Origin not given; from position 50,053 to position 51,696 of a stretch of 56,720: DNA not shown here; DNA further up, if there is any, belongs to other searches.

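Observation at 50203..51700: Decayed type II-C CRISPR-Cas locus: a Cas9 N-terminal stump beside an apparently intact tracrRNA gene, with no cas1, cas2 or array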

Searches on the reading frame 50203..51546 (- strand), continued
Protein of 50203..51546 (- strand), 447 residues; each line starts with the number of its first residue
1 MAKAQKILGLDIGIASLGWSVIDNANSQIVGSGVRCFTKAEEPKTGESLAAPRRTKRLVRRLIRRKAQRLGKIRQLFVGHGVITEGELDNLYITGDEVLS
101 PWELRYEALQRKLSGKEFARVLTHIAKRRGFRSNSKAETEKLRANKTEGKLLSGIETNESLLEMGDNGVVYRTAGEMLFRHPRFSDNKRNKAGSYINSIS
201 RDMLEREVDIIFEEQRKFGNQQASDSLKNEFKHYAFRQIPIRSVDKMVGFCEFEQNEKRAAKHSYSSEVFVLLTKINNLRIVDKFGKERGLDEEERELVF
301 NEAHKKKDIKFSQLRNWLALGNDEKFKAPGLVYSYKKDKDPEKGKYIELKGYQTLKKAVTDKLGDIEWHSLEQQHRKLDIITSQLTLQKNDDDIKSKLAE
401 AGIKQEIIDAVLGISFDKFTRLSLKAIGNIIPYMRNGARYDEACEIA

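Call 37: find_related_loci(query=A1, collection=genome_contigs, flank=6000)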
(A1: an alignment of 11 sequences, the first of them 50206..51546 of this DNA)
Query A1 (447 aa) in genome_contigs; peptide patterns used: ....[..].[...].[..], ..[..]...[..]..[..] (x = any residue, [..] = any of these).
599 stretches matched a pattern (row limit reached: there are more); 558 encode a relative of the query (tblastn E <= 1e-3); the best 80 are kept; 80 distinct loci.
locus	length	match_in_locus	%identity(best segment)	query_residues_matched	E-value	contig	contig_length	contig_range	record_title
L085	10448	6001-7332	44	8-447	2e-99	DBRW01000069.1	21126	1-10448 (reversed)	MAG TPA_asm: Synergistaceae bacterium UBA1358 UBA1358_contig_710, whole genome shotgun sequence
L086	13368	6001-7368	40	4-447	5e-95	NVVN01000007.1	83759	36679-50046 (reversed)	MAG: Sulfurovum sp. isolate NORP62 Contig_source1383C_794, whole genome shotgun sequence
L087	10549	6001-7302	43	7-447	2e-94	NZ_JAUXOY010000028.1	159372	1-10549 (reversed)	MAG: Methylotenera sp. isolate C10_concoct.bin.86 C10_k141_132699, whole genome shotgun sequence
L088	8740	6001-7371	39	4-447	6e-94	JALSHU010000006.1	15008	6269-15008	MAG: Sulfurovum sp. isolate 354-166_metabat1_scaf2bin.126 354-166_scaffold_1067_c2, whole genome shotgun sequence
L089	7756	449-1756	42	7-447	1e-93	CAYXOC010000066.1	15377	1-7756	MAG TPA_asm: uncultured bacterium isolate binchicken_co152_100 genome assembly, contig: NODE_4128_length_15377_cov_13.96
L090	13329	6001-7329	42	7-447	5e-93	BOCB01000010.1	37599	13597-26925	Synergistales bacterium PG1894_167 DNA, sequence010, whole genome shotgun sequence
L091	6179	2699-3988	42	7-444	9e-93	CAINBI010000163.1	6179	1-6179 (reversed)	MAG: uncultured proteobacterium isolate LinL3_bin-0713 genome assembly, contig: bin-0713:163/170, whole genome shotgun s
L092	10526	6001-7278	41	8-443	1e-91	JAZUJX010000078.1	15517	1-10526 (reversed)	MAG: Synergistaceae bacterium isolate T1900045250_TH20190020.MAGScoT_cleanbin_000010 SGB_5759_k141_4623335, whole genome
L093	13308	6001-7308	41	8-447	6e-91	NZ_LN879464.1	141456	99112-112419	Clostridium massiliamazoniense strain ND2, whole genome shotgun sequence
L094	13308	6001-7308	41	7-447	6e-91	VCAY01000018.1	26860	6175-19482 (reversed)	MAG: Epsilonproteobacteria bacterium isolate symbiont_bin4 NODE_18_length_26860_cov_101.089758, whole genome shotgun seq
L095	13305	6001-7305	41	8-447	2e-90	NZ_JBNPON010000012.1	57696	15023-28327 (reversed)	Clostridium sp. SGI.024 HD143_11, whole genome shotgun sequence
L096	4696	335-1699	41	5-444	2e-90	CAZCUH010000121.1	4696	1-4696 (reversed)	MAG TPA_asm: uncultured Sulfurospirillum sp. isolate SRP163575_co1_171 genome assembly, contig: NODE_39663_length_4696_c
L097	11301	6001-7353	40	4-444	6e-90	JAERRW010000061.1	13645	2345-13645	MAG: Sulfurospirillum sp. isolate W8 c_000000111313, whole genome shotgun sequence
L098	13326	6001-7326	42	8-447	2e-89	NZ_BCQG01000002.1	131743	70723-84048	Geobacillus jurassicus NBRC 107829, whole genome shotgun sequence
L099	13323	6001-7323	42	8-444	2e-89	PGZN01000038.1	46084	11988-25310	MAG: Firmicutes bacterium HGW-Firmicutes-8 bjp_ig2158_scaffold_696, whole genome shotgun sequence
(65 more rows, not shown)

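Call 39: search_protein_representatives(protein=window:50203-51546:-)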
Query: 447 residues. Proteins with E-value up to 0.001 (for the whole library): 4178; up to 1e-10: 2749; up to 1e-30: 601. The best 150 are listed.
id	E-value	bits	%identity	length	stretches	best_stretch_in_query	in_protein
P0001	1.5e-292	986.0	100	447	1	1-447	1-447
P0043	8.4e-190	647.5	67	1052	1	2-446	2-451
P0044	2.4e-104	366.0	47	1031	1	6-445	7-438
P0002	1.3e-100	353.7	45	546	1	5-447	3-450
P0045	1.5e-97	343.6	45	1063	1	7-444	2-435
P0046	1.6e-97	343.5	44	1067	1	7-446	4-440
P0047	1.7e-96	340.2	42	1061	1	7-445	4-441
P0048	1.8e-95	336.7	48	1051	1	7-444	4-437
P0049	3.2e-95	335.9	47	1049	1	7-447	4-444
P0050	6.1e-95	335.0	47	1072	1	7-446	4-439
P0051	2.4e-94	333.1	47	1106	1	7-447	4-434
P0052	2.7e-94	332.9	43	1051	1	7-445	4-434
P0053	5.0e-94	332.0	44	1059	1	8-445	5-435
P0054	5.9e-93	328.5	42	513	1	7-445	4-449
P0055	7.4e-93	328.2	45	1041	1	7-446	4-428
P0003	3.0e-89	316.3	42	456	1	8-446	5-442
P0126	5.8e-73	262.6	43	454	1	6-444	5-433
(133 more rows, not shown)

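Call 41: find_encoding_contigs(protein=P0043, flank=10000, max_places=6)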
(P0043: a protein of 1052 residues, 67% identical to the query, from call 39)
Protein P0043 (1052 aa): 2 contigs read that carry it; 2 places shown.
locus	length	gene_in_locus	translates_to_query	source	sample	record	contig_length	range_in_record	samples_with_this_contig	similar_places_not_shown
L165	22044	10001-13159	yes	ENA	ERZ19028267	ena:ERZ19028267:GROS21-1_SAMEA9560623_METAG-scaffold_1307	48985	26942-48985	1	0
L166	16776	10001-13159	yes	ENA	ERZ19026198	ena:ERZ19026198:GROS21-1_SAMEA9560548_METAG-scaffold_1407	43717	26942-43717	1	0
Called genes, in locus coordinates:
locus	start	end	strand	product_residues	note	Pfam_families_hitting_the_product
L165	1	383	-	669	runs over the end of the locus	PF00270:DEAD, PF04851:ResIII, PF00271:Helicase_C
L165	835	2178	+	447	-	-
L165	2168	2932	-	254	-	PF02569:Pantoate_ligase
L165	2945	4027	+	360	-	PF03969:AFG1_ATPase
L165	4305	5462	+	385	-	-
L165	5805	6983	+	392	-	PF13356:Arm-DNA-bind_3, PF22022:Phage_int_M, PF00589:Phage_integrase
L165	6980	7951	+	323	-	-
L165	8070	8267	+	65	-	PF05930:Phage_AlpA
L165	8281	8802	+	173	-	-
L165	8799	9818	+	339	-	PF00589:Phage_integrase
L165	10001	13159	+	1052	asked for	PF18470:Cas9_a (faint), PF13395:HNH_4, PF18541:RuvC_III, PF22702:Cas9_RuvC (weak)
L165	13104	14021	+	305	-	PF01867:Cas_Cas1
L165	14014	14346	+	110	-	PF09827:CRISPR_Cas2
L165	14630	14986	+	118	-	-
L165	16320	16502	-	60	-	-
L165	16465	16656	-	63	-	-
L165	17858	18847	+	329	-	PF07804:HipA_C (weak)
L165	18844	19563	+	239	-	PF08797:HIRAN (weak)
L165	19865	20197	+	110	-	PF13356:Arm-DNA-bind_3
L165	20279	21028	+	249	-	-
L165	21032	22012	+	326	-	PF05742:TANGO2 (weak)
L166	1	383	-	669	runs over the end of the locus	PF00270:DEAD, PF04851:ResIII, PF00271:Helicase_C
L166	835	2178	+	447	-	-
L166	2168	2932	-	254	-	PF02569:Pantoate_ligase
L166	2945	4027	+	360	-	PF03969:AFG1_ATPase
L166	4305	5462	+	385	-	-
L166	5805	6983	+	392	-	PF13356:Arm-DNA-bind_3, PF22022:Phage_int_M, PF00589:Phage_integrase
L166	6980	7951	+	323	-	-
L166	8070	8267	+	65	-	PF05930:Phage_AlpA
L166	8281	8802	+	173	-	-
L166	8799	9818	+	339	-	PF00589:Phage_integrase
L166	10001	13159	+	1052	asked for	PF18470:Cas9_a (faint), PF13395:HNH_4, PF18541:RuvC_III, PF22702:Cas9_RuvC (weak)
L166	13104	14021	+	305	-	PF01867:Cas_Cas1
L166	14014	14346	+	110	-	PF09827:CRISPR_Cas2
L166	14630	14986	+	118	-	-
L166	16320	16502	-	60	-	-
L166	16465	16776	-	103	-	?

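Call 68: find_encoding_contigs(protein=P0009, flank=5000, max_places=3)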
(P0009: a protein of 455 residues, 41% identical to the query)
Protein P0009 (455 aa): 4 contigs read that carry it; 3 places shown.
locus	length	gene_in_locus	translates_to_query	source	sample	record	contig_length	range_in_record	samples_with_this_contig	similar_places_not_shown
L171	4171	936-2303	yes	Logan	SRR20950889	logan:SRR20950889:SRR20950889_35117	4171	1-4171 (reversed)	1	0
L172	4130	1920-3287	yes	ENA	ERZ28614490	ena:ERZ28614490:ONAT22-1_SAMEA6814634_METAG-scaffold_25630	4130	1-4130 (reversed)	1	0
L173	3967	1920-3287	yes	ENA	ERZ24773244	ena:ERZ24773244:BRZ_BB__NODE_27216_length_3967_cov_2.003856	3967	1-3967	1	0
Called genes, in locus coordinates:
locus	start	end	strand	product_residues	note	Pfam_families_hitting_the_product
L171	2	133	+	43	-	?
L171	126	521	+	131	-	PF08797:HIRAN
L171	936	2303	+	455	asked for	PF18470:Cas9_a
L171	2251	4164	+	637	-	PF13395:HNH_4, PF18541:RuvC_III, PF22702:Cas9_RuvC, PF18541:RuvC_III (weak)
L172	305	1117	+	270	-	PF00226:DnaJ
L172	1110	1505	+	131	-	PF08797:HIRAN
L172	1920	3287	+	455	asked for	PF18470:Cas9_a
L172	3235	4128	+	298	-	?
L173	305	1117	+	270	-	PF00226:DnaJ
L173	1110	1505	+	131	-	PF08797:HIRAN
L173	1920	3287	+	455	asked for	PF18470:Cas9_a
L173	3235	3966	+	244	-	?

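Call 75: search_protein_families(library=phrogs, proteins=[window:50203-51546:-], max_evalue=0.001)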
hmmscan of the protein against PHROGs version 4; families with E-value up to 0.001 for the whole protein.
window:50203-51546:- (447 aa): 0 families

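Call 76: search_protein_families(library=padloc, proteins=[window:50203-51546:-], max_evalue=0.001)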
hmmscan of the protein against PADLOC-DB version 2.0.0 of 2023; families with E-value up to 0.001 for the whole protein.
window:50203-51546:- (447 aa): 5 families
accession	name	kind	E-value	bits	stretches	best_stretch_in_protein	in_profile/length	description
PDLC01460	Cas9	-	1.1e-85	286.6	1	5-445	2-395/901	"CAS-II-A,CAS-II-B,CAS-II-C; effector__SPE"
PDLC01256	Cas9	-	4.6e-80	268.3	1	6-445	2-398/711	"CAS-II-A,CAS-II-B,CAS-II-C; effector__SPE"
PDLC00973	Cas9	-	6.8e-77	257.7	1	6-445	2-468/830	CRISPR subtype II RNA-guided endonuclease Cas9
PDLC00975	Cas9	-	1.7e-67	226.6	1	5-445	4-470/1120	Cas9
PDLC01580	Cas9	-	4e-07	26.4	1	5-77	4-74/1329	"CAS-II-A,CAS-II-B,CAS-II-C; effector__SPE"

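Call 82: find_encoding_contigs(protein=P0126, flank=6000, max_places=2)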
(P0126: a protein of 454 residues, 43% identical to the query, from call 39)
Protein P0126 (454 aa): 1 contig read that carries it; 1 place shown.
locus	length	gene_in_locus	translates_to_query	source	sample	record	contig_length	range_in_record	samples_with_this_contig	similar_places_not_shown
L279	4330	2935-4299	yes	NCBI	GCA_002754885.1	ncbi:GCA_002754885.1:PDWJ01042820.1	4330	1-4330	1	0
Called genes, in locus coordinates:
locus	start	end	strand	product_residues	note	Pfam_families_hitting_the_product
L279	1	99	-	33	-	?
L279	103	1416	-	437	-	PF00919:UPF0004, PF04055:Radical_SAM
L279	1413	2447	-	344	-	PF02540:NAD_synthase (faint), PF03054:tRNA_Me_trans, PF20259:tRNA_Me_trans_M, PF20258:tRNA_Me_trans_C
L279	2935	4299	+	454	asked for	PF16592:Cas9_REC (weak), PF18470:Cas9_a (weak)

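Call 83: find_encoding_contigs(protein=P0019, flank=6000, max_places=2)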
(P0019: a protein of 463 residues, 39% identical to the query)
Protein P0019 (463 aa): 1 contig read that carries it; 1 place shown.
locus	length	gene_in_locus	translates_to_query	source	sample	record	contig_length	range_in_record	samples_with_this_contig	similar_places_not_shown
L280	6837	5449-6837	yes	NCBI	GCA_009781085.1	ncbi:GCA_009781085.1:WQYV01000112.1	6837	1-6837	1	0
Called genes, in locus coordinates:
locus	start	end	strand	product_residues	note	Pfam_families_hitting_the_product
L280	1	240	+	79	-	?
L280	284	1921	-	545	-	PF00005:ABC_tran, PF02463:SMC_N (faint), PF03193:RsgA_GTPase (faint), PF13175:AAA_15 (faint), PF13555:AAA_29 (faint), PF01926:MMR_HSR1 (faint), PF12848:ABC_tran_Xtn, PF00005:ABC_tran, +1 more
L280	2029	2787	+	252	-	PF00106:adh_short, PF08659:KR, PF13561:adh_short_C2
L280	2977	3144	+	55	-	-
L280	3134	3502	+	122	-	PF05016:ParE_toxin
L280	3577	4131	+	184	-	-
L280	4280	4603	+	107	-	PF08681:TacA1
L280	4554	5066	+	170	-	PF00583:Acetyltransf_1, PF13508:Acetyltransf_7, PF13673:Acetyltransf_10, PF08445:FR47 (weak)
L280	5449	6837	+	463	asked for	PF18470:Cas9_a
